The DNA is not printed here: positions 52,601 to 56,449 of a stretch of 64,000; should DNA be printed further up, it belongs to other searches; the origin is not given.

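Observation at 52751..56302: Cysteine-free C-type-lectin-like domain fused to LamG, PPC and Ca-binding modules in an archaeal surface protein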

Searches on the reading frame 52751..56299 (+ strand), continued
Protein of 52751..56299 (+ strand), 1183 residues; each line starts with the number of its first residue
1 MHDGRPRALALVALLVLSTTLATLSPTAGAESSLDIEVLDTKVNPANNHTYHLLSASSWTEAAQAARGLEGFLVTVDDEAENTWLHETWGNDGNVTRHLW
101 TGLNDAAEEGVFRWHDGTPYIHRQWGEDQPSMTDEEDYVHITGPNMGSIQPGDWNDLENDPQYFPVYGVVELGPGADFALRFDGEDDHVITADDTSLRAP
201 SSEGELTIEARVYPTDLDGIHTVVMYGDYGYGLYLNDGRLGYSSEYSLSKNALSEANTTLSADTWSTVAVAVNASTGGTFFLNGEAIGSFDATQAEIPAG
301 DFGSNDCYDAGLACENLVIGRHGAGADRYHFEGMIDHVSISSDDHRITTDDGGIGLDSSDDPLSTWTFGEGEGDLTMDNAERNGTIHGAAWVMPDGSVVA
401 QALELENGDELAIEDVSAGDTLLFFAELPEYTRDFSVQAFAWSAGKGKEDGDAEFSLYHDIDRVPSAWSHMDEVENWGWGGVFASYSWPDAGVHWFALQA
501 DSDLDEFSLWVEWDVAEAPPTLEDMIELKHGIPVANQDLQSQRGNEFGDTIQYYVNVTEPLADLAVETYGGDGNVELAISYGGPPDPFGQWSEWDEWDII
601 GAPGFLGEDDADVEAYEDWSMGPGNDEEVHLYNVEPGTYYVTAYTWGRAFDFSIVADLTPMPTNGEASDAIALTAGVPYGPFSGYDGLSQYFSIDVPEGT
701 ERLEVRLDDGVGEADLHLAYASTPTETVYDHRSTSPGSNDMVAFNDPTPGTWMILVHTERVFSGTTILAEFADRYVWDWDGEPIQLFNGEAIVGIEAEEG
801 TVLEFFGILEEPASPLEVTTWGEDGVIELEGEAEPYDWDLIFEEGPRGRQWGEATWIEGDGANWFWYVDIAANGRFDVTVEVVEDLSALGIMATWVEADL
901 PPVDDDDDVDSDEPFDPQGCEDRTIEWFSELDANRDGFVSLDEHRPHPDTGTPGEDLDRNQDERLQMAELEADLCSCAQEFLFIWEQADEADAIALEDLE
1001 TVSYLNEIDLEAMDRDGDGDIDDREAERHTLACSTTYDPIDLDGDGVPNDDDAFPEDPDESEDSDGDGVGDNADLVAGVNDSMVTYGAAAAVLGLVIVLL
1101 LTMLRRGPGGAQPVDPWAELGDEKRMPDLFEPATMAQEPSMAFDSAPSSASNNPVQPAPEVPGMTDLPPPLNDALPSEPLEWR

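Call 7: find_homologous_proteins(query=window:52751-56299:+, max_evalue=0.00001)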
Query window:52751-56299:+ (1183 aa): 319 proteins with E <= 0.00001 among 8000 candidates; the best 120 are listed.
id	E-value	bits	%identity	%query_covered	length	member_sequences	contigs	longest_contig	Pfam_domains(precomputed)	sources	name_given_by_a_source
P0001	0.0e+0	2466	88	100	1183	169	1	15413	PF04151.22,PF00059.28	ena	-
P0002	0.0e+0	2252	81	98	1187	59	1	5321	PF04151.22,PF00059.28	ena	-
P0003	0.0e+0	2207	79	100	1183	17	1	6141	PF04151.22,PF00059.28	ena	-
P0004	0.0e+0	2112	76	100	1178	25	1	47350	PF04151.22,PF00059.28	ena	-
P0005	0.0e+0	1614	98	60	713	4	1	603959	PF04151.22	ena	-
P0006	0.0e+0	1573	61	97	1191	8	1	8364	PF04151.22,PF00059.28,PF13385.14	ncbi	-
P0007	0.0e+0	1520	59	97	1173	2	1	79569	PF04151.22,PF00059.28,PF13499.13,PF13385.14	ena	-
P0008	0.0e+0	1103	48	91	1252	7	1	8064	PF04151.22,PF00059.28,PF13499.13,PF13202.13,PF00036.39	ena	-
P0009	0.0e+0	1098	47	95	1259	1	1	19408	PF13405.13,PF04151.22,PF00059.28,PF13499.13,PF13202.13,PF00036.39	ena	-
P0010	0.0e+0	1098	47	95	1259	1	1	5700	PF13405.13,PF04151.22,PF00059.28,PF13499.13,PF13202.13,PF00036.39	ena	-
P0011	0.0e+0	1095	47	94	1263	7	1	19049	PF04151.22,PF00059.28,PF13202.13,PF00036.39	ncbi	-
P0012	0.0e+0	1095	47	93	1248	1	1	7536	PF04151.22,PF00059.28,PF13499.13,PF13202.13,PF00036.39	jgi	-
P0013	0.0e+0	1091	48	95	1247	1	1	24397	PF13405.13,PF04151.22,PF00059.28,PF13499.13,PF13202.13,PF00036.39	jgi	-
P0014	0.0e+0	1090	47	94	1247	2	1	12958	PF13405.13,PF04151.22,PF00059.28,PF13499.13,PF13202.13,PF00036.39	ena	-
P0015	0.0e+0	1090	48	95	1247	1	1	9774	PF13405.13,PF04151.22,PF00059.28,PF13499.13,PF13202.13,PF00036.39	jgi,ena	-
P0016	0.0e+0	1089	47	95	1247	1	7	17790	PF13405.13,PF04151.22,PF00059.28,PF13499.13,PF13202.13,PF00036.39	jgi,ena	jgi:hypothetical protein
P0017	0.0e+0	1089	47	95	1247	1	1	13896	PF13405.13,PF04151.22,PF00059.28,PF13499.13,PF13202.13,PF00036.39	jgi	-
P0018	0.0e+0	1089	48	93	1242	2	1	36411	PF13405.13,PF04151.22,PF00059.28,PF13202.13,PF00036.39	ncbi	-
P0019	0.0e+0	1088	47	95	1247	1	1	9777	PF13405.13,PF04151.22,PF00059.28,PF13499.13,PF13202.13,PF00036.39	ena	-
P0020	0.0e+0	1088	48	95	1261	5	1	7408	PF13405.13,PF04151.22,PF00059.28,PF13499.13,PF13202.13,PF00036.39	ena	-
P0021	0.0e+0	1086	48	93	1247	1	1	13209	PF13405.13,PF04151.22,PF00059.28,PF13499.13,PF13202.13,PF00036.39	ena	-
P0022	0.0e+0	1085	47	95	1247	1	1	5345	PF13405.13,PF04151.22,PF00059.28,PF13499.13,PF13202.13,PF00036.39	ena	-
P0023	0.0e+0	1085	44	65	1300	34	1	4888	PF13405.13,PF04151.22,PF00059.28,PF13202.13,PF00036.39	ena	-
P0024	0.0e+0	1081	47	94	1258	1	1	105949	PF13405.13,PF04151.22,PF00059.28,PF13499.13,PF13833.13,PF13202.13,PF00036.39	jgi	jgi:hypothetical protein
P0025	0.0e+0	1076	47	94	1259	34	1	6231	PF04151.22,PF00059.28,PF13499.13,PF13833.13,PF13202.13,PF00036.39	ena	-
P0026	0.0e+0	1065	45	59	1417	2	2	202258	PF04151.22,PF00059.28,PF13499.13,PF13202.13,PF00036.39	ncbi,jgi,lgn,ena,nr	ncbi:MAG: lectin-like protein [archaeon]|nr:lectin-like protein [archaeon] MDA1130745.1 lectin-like 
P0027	0.0e+0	1063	44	59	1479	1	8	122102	PF13405.13,PF04151.22,PF00059.28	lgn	-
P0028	0.0e+0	1055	46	64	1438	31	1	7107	PF04151.22,PF00059.28,PF13499.13,PF13833.13,PF13202.13,PF00036.39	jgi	jgi:hypothetical protein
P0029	0.0e+0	1055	45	99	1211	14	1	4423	PF04151.22,PF00059.28,PF13385.14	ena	-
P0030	0.0e+0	1047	45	99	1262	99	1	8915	PF04151.22,PF00059.28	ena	-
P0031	0.0e+0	1046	45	61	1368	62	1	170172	PF04151.22,PF00059.28,PF13499.13,PF13202.13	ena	-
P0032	0.0e+0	1037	45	98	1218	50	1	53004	PF04151.22,PF00059.28,PF13499.13,PF13202.13,PF00036.39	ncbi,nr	ncbi:hypothetical protein N9L86_02870 [Euryarchaeota archaeon]|nr:hypothetical protein [Euryarchaeot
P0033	0.0e+0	1035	45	98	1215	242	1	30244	PF04151.22,PF00059.28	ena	-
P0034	0.0e+0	1029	45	97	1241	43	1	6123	PF04151.22,PF00059.28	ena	-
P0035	0.0e+0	1027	45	96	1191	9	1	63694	PF04151.22,PF00059.28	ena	-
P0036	0.0e+0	1026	45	98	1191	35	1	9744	PF04151.22,PF00059.28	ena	-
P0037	0.0e+0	1025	44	99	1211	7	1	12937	PF04151.22,PF00059.28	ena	-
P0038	0.0e+0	1023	46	91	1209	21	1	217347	PF04151.22,PF00059.28,PF13385.14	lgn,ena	-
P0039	0.0e+0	1022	46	95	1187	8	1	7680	PF04151.22,PF00059.28,PF13385.14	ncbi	-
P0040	0.0e+0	1018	45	97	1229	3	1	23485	PF04151.22,PF00059.28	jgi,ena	jgi:hypothetical protein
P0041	0.0e+0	1018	44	97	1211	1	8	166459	PF04151.22,PF00059.28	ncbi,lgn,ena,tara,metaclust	tara:strand:+ start:2370 stop:6005 length:3636 start_codon:yes stop_codon:yes gene_type:complete|met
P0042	0.0e+0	1018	45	96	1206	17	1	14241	PF04151.22,PF00059.28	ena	-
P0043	0.0e+0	1018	45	91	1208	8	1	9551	PF04151.22,PF00059.28,PF13499.13,PF13202.13,PF00036.39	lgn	-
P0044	0.0e+0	1018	46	93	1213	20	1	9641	PF04151.22,PF00059.28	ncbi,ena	-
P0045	0.0e+0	1017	46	91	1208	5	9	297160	PF04151.22,PF00059.28,PF13385.14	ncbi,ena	-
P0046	0.0e+0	1017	45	98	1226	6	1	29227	PF04151.22,PF00059.28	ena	-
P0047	0.0e+0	1016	45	97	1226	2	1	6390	PF04151.22,PF00059.28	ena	-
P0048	0.0e+0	1015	45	97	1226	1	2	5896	PF04151.22,PF00059.28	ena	-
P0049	0.0e+0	1015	45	97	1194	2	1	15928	PF04151.22,PF00059.28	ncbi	-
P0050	0.0e+0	1015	45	99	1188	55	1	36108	PF04151.22,PF00059.28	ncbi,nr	ncbi:MAG: pre-peptidase C-terminal domain-containing protein [Candidatus Poseidonia sp.]|nr:pre-pept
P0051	0.0e+0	1014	45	94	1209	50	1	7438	PF04151.22,PF00059.28,PF13385.14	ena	-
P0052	0.0e+0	1014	46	92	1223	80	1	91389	PF04151.22,PF00059.28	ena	-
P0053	0.0e+0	1014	44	96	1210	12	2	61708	PF04151.22,PF00059.28,PF13385.14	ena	-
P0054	0.0e+0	1013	46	93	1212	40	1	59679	PF04151.22,PF00059.28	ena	-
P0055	0.0e+0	1013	46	91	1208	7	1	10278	PF04151.22,PF00059.28,PF13385.14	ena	-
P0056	0.0e+0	1013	44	99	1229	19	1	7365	PF04151.22,PF00059.28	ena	-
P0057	1.4e-298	1012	45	97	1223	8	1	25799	PF04151.22,PF00059.28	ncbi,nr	ncbi:hypothetical protein N9Y75_04005 [Candidatus Poseidoniales archaeon]|nr:hypothetical protein [C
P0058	3.8e-298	1011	44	95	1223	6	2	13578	PF04151.22,PF00059.28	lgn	-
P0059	5.1e-298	1010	45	93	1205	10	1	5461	PF04151.22,PF00059.28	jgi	jgi:hypothetical protein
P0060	6.9e-298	1010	44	96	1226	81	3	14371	PF04151.22,PF00059.28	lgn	-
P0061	2.6e-297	1008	46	92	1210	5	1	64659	PF04151.22,PF00059.28,PF13202.13,PF00036.39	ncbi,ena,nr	ncbi:MAG: pre-peptidase C-terminal domain-containing protein [Candidatus Poseidonia sp.]|nr:pre-pept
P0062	3.2e-297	1007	43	99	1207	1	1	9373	PF04151.22,PF00059.28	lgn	-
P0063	8.8e-297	1006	44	99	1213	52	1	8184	PF04151.22,PF00059.28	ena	-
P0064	4.0e-296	1004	44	98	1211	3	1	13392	PF04151.22,PF00059.28,PF13202.13,PF00036.39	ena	-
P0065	7.9e-296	1003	46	95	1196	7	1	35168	PF04151.22,PF00059.28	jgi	jgi:hypothetical protein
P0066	8.1e-296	1003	47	94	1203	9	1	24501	PF04151.22,PF00059.28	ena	-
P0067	1.3e-295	1002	45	99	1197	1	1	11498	PF04151.22,PF00059.28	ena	-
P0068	1.4e-295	1002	44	99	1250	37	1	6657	PF04151.22,PF00059.28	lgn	-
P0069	1.4e-295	1002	44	99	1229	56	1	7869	PF04151.22,PF00059.28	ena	-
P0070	2.2e-295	1001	45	99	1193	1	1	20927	PF04151.22,PF00059.28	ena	-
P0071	2.3e-295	1001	45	99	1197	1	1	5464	PF04151.22,PF00059.28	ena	-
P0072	3.3e-295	1001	44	99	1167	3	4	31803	PF04151.22,PF00059.28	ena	-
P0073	4.7e-295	1000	45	96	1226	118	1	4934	PF04151.22,PF00059.28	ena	-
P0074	5.0e-295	1000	45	99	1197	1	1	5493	PF04151.22,PF00059.28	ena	-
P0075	5.1e-295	1000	44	96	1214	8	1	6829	PF04151.22,PF00059.28,PF13499.13,PF13202.13,PF00036.39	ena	-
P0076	6.3e-295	1000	46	96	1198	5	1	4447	PF04151.22,PF00059.28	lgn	-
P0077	8.4e-295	999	45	99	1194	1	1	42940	PF04151.22,PF00059.28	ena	-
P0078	1.0e-294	999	45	97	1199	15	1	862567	PF04151.22,PF00059.28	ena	-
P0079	1.2e-294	999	45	99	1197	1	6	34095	PF04151.22,PF00059.28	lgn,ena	-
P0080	1.9e-294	998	45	99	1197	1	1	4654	PF04151.22,PF00059.28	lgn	-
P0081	2.0e-294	998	45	99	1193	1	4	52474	PF04151.22,PF00059.28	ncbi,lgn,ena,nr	ncbi:MAG: hypothetical protein DWC05_02320 [Candidatus Poseidoniales archaeon]|nr:MAG: hypothetical 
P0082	2.1e-294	998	44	99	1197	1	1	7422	PF04151.22,PF00059.28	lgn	-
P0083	2.2e-294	998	44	97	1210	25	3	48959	PF04151.22,PF00059.28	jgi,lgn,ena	-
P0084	2.3e-294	998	47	92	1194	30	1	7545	PF04151.22,PF00059.28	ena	-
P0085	4.0e-294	997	43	98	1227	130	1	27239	PF04151.22,PF00059.28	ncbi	ncbi:MAG: pre-peptidase C-terminal domain-containing protein [Candidatus Thalassarchaeaceae archaeon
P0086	6.5e-294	997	45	98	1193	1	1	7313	PF04151.22,PF00059.28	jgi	-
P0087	8.8e-294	996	46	96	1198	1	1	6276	PF04151.22,PF00059.28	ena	-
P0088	1.3e-293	996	46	94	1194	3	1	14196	PF04151.22,PF00059.28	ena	-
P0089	2.0e-293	995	44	98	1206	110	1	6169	PF04151.22,PF00059.28,PF13202.13,PF00036.39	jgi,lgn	jgi:hypothetical protein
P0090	3.0e-293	994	43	99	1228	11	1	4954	PF13405.13,PF04151.22,PF00059.28,PF13499.13,PF00036.39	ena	-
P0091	5.0e-293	994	47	92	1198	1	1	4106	PF04151.22,PF00059.28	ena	-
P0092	6.2e-293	993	44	99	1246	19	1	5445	PF13405.13,PF04151.22,PF00059.28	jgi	jgi:hypothetical protein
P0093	6.2e-293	993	46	97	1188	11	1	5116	PF04151.22,PF00059.28,PF13385.14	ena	-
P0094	6.3e-293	993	46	92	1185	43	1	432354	PF04151.22,PF00059.28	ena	-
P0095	6.3e-293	993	44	98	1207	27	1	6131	PF13405.13,PF04151.22,PF00059.28,PF13499.13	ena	-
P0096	9.1e-293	993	44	99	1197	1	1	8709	PF04151.22,PF00059.28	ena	-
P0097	2.1e-292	992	44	99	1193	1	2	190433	PF04151.22,PF00059.28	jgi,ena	-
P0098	2.4e-292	991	44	99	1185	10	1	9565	PF04151.22,PF00059.28,PF13385.14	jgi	-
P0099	3.5e-292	991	44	99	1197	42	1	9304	PF04151.22,PF00059.28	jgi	jgi:hypothetical protein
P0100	3.9e-292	991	42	96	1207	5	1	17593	PF04151.22,PF00059.28,PF13385.14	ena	-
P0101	4.8e-292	990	44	98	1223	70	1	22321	PF04151.22,PF00059.28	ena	-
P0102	6.4e-292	990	44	99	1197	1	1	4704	PF04151.22,PF00059.28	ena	-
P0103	7.4e-292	990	43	99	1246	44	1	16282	PF13405.13,PF04151.22,PF00059.28,PF13499.13,PF00036.39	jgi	-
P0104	8.8e-292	989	44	96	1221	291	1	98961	PF04151.22,PF00059.28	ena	-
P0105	1.0e-291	989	44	99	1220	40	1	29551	PF04151.22,PF00059.28,PF13499.13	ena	-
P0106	1.1e-291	989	45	97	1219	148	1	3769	PF04151.22,PF00059.28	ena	-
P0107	1.1e-291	989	44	97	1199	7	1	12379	PF04151.22,PF00059.28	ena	-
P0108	3.8e-291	987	45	96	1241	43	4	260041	PF04151.22,PF00059.28,PF13385.14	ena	-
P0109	3.9e-291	987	45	98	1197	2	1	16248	PF04151.22,PF00059.28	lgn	-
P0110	4.1e-291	987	44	99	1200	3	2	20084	PF04151.22,PF00059.28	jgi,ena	-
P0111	5.0e-291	987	42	98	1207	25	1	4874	PF04151.22,PF00059.28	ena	-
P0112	1.1e-290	986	43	99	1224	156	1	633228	PF04151.22,PF00059.28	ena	-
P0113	2.1e-290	985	45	93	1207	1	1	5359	PF04151.22,PF00059.28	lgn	-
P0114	2.8e-290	985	43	99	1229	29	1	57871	PF13405.13,PF04151.22,PF00059.28,PF13499.13,PF13202.13,PF00036.39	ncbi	-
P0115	2.8e-290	984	44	98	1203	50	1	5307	PF04151.22,PF00059.28,PF00036.39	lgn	-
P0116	3.4e-290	984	44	97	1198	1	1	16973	PF13405.13,PF04151.22,PF00059.28,PF13499.13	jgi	-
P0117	3.6e-290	984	44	95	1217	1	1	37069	PF04151.22,PF00059.28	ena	-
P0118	7.6e-290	983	46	93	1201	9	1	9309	PF04151.22,PF00059.28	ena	-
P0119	8.5e-290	983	44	95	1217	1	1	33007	PF04151.22,PF00059.28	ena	-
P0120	1.1e-289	983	44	95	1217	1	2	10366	PF04151.22,PF00059.28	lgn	-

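Call 16: find_encoding_contigs(protein=P0041, flank=8000, max_places=3)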
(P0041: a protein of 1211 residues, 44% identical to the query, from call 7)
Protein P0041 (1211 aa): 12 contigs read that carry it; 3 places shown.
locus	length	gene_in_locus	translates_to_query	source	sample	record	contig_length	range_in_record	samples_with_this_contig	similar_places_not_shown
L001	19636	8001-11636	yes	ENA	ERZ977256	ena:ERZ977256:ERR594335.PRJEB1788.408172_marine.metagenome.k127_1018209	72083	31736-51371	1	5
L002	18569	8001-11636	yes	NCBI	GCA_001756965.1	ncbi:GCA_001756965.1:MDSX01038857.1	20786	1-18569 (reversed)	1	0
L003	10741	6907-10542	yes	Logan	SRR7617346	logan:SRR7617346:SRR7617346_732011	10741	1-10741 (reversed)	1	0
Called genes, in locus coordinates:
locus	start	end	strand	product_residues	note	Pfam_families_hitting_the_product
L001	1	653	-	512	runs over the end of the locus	PF05496:RuvB_N (faint), PF13191:AAA_16 (weak), PF00004:AAA, PF13173:AAA_14 (weak), PF13401:AAA_22 (faint)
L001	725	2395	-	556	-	PF00587:tRNA-synt_2b (weak), PF03129:HGTP_anticodon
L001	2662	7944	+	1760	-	PF00270:DEAD, PF04851:ResIII (weak), PF00271:Helicase_C, PF19306:WHD_Lhr, PF08494:DEAD_assoc, PF06224:AlkZ-like (faint)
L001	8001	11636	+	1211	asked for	PF00059:Lectin_C, PF04151:PPC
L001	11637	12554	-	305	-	-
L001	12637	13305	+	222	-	-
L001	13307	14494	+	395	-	PF22641:TiaS_TCKD, PF08489:TiaS_FLD, PF23783:Zn_ribbon_TiaS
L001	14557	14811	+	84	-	-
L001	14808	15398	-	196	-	-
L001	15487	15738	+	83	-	-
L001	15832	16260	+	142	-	-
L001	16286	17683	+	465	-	PF00206:Lyase_1, PF10397:ADSL_C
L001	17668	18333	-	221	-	PF01902:Diphthami_syn_2_N, PF28410:Diphthami_syn_2_C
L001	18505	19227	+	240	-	PF10584:Proteasome_A_N, PF00227:Proteasome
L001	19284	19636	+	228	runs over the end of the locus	PF01172:SBDS_N, PF09377:SBDS_domain_II, PF20268:SBDS_C (weak)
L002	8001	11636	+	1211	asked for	PF00059:Lectin_C, PF04151:PPC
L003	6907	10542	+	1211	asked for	PF00059:Lectin_C, PF04151:PPC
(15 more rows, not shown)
